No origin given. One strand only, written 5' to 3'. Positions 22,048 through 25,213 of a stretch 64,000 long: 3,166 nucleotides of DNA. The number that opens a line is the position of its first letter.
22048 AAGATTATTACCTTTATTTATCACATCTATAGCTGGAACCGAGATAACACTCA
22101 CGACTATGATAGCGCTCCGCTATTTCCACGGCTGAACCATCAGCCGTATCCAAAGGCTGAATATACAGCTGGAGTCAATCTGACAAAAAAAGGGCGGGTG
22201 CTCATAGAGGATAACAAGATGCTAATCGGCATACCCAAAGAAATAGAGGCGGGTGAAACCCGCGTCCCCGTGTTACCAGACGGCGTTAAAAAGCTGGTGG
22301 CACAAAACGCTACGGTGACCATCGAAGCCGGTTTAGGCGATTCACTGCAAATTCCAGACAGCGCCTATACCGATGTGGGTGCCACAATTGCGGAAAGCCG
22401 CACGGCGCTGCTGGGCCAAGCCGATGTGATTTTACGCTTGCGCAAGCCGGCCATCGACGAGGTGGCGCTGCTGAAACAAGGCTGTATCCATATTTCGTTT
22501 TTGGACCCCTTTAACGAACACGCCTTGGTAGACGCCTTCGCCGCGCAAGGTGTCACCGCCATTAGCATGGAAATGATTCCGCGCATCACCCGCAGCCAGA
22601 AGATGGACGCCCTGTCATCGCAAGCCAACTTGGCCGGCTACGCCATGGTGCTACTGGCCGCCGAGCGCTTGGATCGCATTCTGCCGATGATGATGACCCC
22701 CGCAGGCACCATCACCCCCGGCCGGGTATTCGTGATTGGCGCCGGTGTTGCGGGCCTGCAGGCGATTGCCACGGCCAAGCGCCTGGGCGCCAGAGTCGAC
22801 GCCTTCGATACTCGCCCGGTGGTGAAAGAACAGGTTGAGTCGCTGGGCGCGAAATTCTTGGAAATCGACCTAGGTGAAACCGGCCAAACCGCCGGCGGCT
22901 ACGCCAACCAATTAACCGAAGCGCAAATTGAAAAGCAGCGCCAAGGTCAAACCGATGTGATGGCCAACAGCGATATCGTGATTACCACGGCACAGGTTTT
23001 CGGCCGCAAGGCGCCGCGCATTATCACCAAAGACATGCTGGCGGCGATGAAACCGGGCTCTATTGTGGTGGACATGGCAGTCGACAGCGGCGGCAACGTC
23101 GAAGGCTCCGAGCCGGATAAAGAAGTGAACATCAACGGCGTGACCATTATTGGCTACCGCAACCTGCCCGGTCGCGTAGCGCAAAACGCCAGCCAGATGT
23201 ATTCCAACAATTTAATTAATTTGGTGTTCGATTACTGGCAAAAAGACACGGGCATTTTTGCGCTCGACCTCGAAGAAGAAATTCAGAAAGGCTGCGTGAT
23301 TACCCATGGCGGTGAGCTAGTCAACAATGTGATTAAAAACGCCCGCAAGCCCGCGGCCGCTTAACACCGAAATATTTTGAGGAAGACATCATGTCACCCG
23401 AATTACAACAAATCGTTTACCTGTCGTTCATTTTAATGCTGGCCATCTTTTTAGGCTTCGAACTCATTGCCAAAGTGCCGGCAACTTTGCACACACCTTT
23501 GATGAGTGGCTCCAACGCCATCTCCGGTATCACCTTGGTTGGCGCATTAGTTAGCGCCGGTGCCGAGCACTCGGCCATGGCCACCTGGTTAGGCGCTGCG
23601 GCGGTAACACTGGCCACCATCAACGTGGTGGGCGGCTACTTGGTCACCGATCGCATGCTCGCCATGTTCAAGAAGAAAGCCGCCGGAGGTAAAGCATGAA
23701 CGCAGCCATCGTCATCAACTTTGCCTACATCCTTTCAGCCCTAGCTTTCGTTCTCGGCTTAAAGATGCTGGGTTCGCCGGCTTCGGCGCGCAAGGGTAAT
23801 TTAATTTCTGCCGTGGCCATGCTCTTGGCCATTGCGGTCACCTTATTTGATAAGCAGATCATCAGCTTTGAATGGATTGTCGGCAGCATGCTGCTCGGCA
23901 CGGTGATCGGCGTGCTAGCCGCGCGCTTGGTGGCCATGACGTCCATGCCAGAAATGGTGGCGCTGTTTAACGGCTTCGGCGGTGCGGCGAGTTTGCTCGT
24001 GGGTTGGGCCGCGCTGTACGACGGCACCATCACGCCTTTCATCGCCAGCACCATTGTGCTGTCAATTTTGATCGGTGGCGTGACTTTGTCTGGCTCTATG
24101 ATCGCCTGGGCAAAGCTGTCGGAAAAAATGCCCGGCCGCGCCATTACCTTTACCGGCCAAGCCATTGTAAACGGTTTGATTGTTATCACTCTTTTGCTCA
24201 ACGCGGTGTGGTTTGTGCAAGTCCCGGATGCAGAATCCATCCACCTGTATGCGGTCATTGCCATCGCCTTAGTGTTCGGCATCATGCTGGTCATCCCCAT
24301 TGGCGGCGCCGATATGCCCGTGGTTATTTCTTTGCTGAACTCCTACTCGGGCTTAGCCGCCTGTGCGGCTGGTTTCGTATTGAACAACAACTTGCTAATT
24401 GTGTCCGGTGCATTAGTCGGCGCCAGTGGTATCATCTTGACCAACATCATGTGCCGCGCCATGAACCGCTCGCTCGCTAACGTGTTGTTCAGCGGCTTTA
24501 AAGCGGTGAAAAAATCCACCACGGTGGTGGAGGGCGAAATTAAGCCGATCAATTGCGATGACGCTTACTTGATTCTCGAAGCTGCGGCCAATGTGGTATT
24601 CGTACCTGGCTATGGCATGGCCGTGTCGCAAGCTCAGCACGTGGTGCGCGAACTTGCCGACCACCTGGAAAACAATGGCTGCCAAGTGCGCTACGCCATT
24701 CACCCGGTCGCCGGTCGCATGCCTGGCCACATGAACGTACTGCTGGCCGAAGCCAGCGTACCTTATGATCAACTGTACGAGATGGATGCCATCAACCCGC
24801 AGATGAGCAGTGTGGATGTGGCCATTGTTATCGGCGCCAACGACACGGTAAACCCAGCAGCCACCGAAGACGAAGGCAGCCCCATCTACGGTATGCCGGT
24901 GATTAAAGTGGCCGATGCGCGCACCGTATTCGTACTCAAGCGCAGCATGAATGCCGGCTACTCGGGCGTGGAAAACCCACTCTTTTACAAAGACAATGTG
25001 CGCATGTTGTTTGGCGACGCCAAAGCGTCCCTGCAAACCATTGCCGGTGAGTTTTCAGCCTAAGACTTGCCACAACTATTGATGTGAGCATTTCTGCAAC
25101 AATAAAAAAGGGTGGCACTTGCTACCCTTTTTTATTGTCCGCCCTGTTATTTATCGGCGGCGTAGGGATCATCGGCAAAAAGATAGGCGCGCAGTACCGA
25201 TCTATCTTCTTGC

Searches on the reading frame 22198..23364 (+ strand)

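Call 3: search_protein_families(library=pfam, proteins=[window:22198-23364:+], max_evalue=0.01)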
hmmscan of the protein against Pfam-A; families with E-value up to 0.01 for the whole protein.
window:22198-23364:+ (388 aa): 7 families
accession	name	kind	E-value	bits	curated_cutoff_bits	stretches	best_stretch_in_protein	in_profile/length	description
PF01262.27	AlaDh_PNT_C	-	1.3e-65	221.3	23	1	151-376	2-213/214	Alanine dehydrogenase/PNT, C-terminal domain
PF05222.21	AlaDh_PNT_N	-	4.7e-42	143.9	30.4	1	11-146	1-136/136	Alanine dehydrogenase/PNT, N-terminal domain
PF02826.25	2-Hacid_dh_C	-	3.7e-07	30.1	25.1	0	241-294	75-127/178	D-isomer specific 2-hydroxyacid dehydrogenase, NAD binding domain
PF07992.20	Pyr_redox_2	-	6.4e-05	22.9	26.1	1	176-216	2-37/291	Pyridine nucleotide-disulphide oxidoreductase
PF13450.12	NAD_binding_8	-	0.0037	17.9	21.9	0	179-208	1-30/68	NAD(P)-binding Rossmann-like domain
PF00070.33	Pyr_redox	-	0.0062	17.5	22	0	176-217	1-42/82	Pyridine nucleotide-disulphide oxidoreductase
PF01134.28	GIDA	-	0.007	15.9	22.1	0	177-203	2-28/391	Glucose inhibited division protein A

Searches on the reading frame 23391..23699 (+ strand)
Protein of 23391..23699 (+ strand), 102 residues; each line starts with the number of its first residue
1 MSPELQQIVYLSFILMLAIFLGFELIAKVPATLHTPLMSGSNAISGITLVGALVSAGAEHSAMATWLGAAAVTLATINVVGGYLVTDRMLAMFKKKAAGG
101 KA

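Call 3: search_protein_families(library=pfam, proteins=[window:23391-23699:+], max_evalue=0.01)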
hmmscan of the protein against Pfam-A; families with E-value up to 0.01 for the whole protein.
window:23391-23699:+ (102 aa): 1 family
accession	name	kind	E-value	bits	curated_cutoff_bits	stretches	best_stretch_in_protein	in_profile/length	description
PF12769.12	PNTB_4TM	-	6.4e-35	119.9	26.2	1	13-95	3-85/85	4TM region of pyridine nucleotide transhydrogenase, mitoch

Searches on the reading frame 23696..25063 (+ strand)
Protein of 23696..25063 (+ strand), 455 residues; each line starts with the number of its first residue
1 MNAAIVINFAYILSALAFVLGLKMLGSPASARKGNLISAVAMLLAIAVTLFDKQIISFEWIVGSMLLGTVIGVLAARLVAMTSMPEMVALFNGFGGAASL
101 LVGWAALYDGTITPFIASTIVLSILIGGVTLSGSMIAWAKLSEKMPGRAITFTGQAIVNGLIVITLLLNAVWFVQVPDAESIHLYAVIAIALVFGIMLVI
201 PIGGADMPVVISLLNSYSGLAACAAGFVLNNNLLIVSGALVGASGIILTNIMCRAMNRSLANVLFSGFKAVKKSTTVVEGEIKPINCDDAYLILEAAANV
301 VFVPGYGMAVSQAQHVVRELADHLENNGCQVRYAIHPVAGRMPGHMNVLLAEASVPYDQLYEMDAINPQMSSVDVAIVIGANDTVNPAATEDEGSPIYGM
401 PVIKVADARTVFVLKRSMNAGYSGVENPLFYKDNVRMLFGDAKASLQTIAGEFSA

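Call 3: search_protein_families(library=pfam, proteins=[window:23696-25063:+], max_evalue=0.01)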
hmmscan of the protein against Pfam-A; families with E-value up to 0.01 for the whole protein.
window:23696-25063:+ (455 aa): 1 family
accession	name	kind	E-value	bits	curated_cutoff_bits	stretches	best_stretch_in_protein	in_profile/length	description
PF02233.22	PNTB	-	1.1e-184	615.1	31.7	1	8-450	2-454/456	NAD(P) transhydrogenase beta subunit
